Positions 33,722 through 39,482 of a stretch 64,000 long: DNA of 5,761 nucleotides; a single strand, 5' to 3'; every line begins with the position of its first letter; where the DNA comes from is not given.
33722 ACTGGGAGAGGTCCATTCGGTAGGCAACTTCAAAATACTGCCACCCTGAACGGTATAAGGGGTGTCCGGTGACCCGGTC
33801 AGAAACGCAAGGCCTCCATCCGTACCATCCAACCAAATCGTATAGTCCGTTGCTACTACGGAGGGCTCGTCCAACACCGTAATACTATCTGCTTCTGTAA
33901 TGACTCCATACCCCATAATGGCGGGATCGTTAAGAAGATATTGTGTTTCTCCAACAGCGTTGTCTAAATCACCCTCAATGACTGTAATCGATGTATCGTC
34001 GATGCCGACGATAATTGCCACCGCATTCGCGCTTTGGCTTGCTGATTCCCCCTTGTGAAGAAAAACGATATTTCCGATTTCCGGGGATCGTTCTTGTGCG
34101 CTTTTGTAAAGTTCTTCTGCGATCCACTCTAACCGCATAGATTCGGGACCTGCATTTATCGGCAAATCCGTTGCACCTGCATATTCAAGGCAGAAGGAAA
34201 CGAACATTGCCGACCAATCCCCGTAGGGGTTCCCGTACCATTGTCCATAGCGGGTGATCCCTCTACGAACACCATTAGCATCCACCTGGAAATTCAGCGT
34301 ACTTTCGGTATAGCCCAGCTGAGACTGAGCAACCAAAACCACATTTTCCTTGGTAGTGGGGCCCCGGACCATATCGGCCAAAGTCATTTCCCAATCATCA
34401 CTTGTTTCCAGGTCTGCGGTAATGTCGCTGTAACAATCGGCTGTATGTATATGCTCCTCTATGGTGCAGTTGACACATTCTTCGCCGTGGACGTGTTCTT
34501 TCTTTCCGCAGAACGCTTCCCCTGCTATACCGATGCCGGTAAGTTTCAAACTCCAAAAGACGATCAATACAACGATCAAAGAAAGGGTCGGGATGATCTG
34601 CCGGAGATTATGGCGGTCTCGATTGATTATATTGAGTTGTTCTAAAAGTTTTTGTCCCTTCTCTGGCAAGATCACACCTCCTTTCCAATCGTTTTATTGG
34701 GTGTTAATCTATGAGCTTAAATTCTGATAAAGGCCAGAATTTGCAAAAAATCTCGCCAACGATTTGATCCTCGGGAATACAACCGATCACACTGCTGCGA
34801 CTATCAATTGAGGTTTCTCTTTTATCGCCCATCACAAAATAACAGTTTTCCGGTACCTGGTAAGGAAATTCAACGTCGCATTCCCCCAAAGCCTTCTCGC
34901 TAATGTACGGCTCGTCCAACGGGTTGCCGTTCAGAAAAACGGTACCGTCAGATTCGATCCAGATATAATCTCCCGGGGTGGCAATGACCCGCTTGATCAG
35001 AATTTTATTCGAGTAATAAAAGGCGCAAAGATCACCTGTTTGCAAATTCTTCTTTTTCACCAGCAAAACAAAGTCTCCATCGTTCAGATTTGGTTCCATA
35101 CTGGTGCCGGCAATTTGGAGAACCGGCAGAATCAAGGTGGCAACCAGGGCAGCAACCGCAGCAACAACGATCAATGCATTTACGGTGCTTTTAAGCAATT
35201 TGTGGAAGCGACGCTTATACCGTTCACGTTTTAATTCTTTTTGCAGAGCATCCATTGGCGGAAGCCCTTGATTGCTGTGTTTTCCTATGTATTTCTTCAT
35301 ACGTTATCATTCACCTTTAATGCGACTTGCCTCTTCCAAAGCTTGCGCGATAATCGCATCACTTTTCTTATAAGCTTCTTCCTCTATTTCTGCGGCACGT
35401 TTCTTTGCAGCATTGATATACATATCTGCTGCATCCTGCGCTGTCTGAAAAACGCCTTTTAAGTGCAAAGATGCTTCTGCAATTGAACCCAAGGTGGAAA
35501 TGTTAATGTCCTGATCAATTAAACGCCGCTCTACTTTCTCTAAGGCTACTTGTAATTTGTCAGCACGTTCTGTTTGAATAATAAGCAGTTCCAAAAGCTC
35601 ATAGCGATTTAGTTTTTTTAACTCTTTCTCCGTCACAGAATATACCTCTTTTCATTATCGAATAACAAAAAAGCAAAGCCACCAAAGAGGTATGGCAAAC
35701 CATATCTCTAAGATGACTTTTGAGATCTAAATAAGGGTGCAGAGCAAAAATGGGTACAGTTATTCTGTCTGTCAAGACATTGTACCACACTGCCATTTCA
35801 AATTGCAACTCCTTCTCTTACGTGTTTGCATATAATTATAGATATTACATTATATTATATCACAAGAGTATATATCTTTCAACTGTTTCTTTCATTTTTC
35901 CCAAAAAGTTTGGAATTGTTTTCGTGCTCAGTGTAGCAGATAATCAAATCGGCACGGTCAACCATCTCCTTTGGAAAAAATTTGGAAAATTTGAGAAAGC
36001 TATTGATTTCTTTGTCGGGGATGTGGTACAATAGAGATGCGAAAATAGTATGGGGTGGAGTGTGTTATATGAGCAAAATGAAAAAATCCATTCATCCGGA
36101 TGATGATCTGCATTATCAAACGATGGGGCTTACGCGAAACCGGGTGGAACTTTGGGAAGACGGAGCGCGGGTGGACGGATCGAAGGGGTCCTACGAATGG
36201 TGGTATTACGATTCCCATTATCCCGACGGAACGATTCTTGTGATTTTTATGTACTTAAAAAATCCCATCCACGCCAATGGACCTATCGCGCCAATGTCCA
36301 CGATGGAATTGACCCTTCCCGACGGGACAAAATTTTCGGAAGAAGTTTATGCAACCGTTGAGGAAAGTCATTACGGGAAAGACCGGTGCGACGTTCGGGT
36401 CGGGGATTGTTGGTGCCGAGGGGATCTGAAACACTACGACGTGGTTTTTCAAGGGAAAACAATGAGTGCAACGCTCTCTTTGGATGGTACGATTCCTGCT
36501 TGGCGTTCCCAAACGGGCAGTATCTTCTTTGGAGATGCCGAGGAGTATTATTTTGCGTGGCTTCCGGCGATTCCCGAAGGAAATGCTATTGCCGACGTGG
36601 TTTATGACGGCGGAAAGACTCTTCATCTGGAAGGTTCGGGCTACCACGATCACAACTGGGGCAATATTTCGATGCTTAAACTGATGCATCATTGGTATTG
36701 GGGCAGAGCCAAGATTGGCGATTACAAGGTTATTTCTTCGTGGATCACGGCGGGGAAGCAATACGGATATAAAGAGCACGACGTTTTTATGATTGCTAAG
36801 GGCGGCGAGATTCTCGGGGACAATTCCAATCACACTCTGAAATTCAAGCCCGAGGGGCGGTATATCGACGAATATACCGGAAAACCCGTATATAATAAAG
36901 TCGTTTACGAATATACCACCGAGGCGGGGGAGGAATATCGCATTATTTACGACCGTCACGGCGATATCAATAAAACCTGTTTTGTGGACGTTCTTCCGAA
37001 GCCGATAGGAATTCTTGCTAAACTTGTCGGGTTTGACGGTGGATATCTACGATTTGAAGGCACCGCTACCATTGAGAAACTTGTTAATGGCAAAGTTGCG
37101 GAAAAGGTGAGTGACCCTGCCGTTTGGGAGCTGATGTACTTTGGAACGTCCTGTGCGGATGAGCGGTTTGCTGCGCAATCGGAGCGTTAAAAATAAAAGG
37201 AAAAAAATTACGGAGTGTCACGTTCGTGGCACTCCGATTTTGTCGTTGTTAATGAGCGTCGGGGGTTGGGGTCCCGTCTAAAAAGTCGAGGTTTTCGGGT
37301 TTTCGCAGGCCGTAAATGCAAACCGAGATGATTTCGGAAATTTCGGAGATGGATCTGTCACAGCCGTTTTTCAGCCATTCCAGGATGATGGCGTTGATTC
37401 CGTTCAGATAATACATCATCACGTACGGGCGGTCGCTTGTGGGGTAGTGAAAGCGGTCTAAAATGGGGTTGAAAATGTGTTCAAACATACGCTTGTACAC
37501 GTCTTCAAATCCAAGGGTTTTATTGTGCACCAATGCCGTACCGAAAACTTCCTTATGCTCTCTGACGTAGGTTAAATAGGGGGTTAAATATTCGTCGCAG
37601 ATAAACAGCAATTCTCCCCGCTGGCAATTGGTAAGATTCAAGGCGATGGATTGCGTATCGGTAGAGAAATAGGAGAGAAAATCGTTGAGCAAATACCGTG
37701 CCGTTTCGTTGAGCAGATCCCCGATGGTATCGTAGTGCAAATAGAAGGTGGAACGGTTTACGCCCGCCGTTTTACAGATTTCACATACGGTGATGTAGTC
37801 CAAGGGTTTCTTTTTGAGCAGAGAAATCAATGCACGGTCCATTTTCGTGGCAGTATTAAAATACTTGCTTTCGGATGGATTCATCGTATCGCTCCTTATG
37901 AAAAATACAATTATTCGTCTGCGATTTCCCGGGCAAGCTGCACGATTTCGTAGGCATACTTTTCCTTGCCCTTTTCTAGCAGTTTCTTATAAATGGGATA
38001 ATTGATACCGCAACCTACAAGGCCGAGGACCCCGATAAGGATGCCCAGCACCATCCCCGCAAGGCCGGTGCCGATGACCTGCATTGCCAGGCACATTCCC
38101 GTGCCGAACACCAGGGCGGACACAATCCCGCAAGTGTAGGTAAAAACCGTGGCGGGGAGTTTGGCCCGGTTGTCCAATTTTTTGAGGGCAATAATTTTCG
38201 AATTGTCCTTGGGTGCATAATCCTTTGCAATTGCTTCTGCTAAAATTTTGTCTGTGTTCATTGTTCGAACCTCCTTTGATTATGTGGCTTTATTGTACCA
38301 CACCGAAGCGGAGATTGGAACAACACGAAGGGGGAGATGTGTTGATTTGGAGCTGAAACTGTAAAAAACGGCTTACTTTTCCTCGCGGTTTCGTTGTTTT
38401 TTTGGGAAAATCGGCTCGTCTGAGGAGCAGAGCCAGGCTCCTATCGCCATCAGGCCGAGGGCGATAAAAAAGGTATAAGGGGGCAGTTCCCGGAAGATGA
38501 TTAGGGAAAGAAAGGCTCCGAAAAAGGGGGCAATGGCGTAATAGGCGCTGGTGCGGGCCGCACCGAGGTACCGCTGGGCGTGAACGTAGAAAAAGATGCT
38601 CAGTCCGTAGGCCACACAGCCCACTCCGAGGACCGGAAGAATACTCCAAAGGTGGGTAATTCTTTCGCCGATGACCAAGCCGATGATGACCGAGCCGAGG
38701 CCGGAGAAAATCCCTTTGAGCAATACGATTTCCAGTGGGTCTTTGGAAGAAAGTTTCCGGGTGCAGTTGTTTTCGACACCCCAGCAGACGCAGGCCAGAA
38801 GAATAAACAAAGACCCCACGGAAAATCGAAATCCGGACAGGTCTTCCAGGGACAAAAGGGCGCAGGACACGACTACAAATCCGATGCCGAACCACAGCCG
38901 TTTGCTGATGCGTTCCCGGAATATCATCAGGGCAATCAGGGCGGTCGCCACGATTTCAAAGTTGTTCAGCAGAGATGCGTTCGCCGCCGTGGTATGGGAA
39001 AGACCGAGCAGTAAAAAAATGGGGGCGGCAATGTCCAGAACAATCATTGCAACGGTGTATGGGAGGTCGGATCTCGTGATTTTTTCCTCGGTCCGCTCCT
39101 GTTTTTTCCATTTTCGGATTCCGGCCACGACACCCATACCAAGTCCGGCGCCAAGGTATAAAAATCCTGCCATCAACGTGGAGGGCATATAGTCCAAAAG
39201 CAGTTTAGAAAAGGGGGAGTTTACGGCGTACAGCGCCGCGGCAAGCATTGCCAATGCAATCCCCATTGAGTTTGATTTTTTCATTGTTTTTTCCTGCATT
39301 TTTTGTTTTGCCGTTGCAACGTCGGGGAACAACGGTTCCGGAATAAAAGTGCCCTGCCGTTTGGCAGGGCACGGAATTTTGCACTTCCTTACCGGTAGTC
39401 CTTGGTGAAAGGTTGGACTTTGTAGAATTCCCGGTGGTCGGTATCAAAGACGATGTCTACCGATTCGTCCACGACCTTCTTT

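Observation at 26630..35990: AT-richer ~9.3-kb island encoding a seven-gene sortase-dependent pilus operon with unusual accessory components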

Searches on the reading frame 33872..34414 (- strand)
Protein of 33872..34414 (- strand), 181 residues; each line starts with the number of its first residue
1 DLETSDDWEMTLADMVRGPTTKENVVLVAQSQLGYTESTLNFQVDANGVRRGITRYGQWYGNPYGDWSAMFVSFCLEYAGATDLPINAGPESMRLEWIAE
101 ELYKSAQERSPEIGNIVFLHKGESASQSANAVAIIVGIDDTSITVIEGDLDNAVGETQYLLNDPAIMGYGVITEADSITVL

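Call 49: search_solved_structures(query=A2, max_evalue=10, show_alignments=3)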
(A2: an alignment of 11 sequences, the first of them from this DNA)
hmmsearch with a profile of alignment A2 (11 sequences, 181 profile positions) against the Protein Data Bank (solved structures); distinct sequences matched with E-value up to 10: 0.
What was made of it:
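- On CHAP / NlpC-P60 amidase, applied to tip residues 88-268: A PDB profile search found nothing (call 49).
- Tried and rejected: A PDB profile search with the CHAP-like domain found nothing (call 49).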

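Call 50: search_protein_families(library=pfam, alignment_id=A2, max_evalue=1)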
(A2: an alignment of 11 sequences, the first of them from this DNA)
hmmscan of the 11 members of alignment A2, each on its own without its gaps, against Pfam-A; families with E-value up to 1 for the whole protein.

A. member 1, seq(181 aa): 1 family
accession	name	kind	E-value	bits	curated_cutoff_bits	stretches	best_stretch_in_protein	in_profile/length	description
PF10030.15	DUF2272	-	0.072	13.3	27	1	55-88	42-70/191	Uncharacterized protein conserved in bacteria (DUF2272)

B. families by the number of members that match (of 11 scanned): 3 families
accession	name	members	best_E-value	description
PF10030.15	DUF2272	7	0.0019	Uncharacterized protein conserved in bacteria (DUF2272)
PF05257.22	CHAP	3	2.7e-05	CHAP domain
PF10126.14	Nit_Regul_Hom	1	0.085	Uncharacterized protein, homolog of nitrogen regulatory protein PII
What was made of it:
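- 33872..34414 (-): Tip residues 88-268: degenerate CHAP-like domain (WSAMF in place of WCAMF, AVAII in place of HVGIV). Pfam CHAP hits 3 of 11 orthologues, best E 2.7e-5 (call 50).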

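Call 51: find_homologous_proteins(query=window:33872-34414:-, max_evalue=0.001)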
Query seq(181 aa) (181 aa): 49 proteins with E <= 0.001 among 87 candidates.
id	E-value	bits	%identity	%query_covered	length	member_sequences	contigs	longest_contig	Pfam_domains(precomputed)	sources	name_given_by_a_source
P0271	2.3e-72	260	66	100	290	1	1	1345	-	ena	-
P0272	5.4e-71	256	79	81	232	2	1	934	-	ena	-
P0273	4.0e-65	237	60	100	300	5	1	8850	-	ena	-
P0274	1.3e-56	209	55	95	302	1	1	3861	-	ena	-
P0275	3.7e-56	208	62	87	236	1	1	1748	-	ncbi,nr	ncbi:MAG: hypothetical protein J6S18_02820, partial [Oscillospiraceae bacterium]|nr:hypothetical pro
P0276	4.5e-52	194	56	85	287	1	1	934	-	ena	-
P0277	1.5e-51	193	94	52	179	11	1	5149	-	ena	-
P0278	2.3e-49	185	58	85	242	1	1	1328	-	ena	-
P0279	1.8e-46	176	62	69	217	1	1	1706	-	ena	-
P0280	2.4e-43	166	76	54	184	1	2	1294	-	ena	-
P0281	2.5e-43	166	72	57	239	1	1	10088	-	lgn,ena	-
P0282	2.5e-42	163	71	58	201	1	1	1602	-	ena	-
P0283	1.9e-41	160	66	61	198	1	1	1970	-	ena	-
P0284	4.3e-41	159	44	100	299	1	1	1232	-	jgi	jgi:hypothetical protein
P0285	6.8e-41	158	68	57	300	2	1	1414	-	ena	-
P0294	1.1e-27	115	42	95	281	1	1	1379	PF05257.23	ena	-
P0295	1.1e-27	115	38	97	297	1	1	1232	PF05257.23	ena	-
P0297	3.3e-26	110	40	95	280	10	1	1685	PF05257.23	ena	-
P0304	3.6e-22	97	37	96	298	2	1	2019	PF05257.23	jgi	-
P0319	1.2e-10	59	34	81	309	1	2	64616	PF05257.23,PF01471.24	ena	-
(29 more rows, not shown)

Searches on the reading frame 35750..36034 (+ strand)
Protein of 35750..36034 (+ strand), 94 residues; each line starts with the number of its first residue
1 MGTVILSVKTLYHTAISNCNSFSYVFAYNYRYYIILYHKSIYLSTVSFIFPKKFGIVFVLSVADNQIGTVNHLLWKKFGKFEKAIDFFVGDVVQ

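Call 33: search_protein_families(library=pfam, proteins=[window:35750-36034:+], max_evalue=0.001)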
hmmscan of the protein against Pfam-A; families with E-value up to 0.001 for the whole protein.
window:35750-36034:+ (94 aa): 0 families

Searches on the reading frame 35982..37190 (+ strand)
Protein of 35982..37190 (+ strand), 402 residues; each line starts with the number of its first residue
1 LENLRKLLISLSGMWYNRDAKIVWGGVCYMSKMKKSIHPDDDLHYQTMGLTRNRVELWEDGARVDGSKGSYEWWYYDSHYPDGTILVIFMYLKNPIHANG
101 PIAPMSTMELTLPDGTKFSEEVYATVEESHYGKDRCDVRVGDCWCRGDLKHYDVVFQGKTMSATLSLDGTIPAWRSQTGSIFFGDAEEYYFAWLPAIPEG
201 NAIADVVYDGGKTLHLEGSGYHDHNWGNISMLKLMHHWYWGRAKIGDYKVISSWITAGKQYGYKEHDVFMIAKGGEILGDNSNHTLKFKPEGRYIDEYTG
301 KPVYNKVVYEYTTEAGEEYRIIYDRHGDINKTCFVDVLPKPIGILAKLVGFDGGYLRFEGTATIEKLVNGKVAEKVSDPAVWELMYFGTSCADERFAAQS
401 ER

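Call 33: search_protein_families(library=pfam, proteins=[window:35982-37190:+], max_evalue=0.001)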
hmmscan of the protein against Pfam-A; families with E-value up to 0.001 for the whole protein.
window:35982-37190:+ (402 aa): 2 families
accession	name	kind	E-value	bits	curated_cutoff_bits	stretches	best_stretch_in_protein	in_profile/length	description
PF24137.2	DA_N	-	1.3e-06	28.7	27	1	67-226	39-219/219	Diels-Alderase N-terminal domain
PF25581.1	AsqO_C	-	0.00022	21.7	27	1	235-319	4-88/131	AsqO-like, C-terminal domain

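Call 55: find_related_loci(query=window:36069-37187:+, collection=metagenome_contigs, flank=10000)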
Query window:36069-37187:+ (373 aa) in metagenome_contigs; peptide patterns used: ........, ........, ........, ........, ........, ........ (x = any residue, [..] = any of these).
127 stretches matched a pattern; 102 encode a relative of the query (tblastn E <= 1e-3); the best 80 are kept; 80 distinct loci.
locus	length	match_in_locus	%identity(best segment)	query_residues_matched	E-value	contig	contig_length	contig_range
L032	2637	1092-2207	85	1-372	0e+0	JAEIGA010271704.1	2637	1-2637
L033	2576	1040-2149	83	1-370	0e+0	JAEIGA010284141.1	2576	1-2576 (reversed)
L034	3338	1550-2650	83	1-367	0e+0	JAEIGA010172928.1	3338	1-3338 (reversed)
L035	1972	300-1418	82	1-373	0e+0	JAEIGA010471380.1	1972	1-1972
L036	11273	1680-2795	80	1-372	0e+0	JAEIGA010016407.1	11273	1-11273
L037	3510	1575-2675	81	1-367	0e+0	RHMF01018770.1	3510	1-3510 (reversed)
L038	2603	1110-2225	79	1-372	0e+0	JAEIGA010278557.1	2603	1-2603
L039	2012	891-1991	81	1-367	0e+0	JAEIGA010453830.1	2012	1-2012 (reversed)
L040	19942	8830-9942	76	1-372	0e+0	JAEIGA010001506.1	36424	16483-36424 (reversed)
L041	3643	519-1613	73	1-365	0e+0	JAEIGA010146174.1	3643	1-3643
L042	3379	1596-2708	71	1-371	0e+0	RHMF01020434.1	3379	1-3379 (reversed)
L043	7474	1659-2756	71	1-366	0e+0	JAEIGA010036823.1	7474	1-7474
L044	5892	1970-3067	70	1-366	0e+0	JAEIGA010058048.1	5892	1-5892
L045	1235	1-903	83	67-367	0e+0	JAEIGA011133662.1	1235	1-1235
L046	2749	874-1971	69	1-366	0e+0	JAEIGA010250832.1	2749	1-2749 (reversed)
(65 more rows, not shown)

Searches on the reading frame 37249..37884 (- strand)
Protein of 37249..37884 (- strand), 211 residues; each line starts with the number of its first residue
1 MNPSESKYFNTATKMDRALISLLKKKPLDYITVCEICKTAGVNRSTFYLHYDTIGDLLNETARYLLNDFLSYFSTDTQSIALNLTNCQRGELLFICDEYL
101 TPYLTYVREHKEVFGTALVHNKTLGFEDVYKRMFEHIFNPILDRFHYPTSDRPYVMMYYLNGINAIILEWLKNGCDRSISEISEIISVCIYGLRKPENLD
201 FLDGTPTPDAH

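Call 33: search_protein_families(library=pfam, proteins=[window:37249-37884:-], max_evalue=0.001)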
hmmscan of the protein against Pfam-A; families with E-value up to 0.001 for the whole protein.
window:37249-37884:- (211 aa): 2 families
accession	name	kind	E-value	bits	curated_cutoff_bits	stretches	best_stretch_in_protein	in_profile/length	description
PF14278.11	TetR_C_8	-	9.2e-12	45.4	26.1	1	98-190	5-101/103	Transcriptional regulator C-terminal region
PF00440.29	TetR_N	-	4.4e-05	23.6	24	1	21-60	7-46/47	Bacterial regulatory proteins, tetR family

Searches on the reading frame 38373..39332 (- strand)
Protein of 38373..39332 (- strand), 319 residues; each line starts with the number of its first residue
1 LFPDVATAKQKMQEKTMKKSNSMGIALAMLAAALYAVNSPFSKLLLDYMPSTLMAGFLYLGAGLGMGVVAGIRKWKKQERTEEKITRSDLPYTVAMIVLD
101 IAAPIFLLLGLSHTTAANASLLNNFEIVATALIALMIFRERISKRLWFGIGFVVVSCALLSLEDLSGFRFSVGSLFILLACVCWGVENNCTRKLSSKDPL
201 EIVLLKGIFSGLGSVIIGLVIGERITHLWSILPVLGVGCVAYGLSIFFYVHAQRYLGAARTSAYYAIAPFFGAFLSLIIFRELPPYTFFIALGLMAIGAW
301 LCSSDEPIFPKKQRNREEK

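Call 33: search_protein_families(library=pfam, proteins=[window:38373-39332:-], max_evalue=0.001)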
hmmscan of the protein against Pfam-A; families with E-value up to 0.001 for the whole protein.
window:38373-39332:- (319 aa): 3 families
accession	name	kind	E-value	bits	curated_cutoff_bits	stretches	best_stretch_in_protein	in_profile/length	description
PF00892.27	EamA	-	3.4e-34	118.5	28.2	2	23-161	2-134/135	EamA-like transporter family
PF10639.15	TMEM234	-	5.3e-06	26.9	30.1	0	80-160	32-112/113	Putative transmembrane family 234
PF03151.22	TPT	-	4.7e-05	23.3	30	0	35-194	11-167/291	Triose-phosphate Transporter family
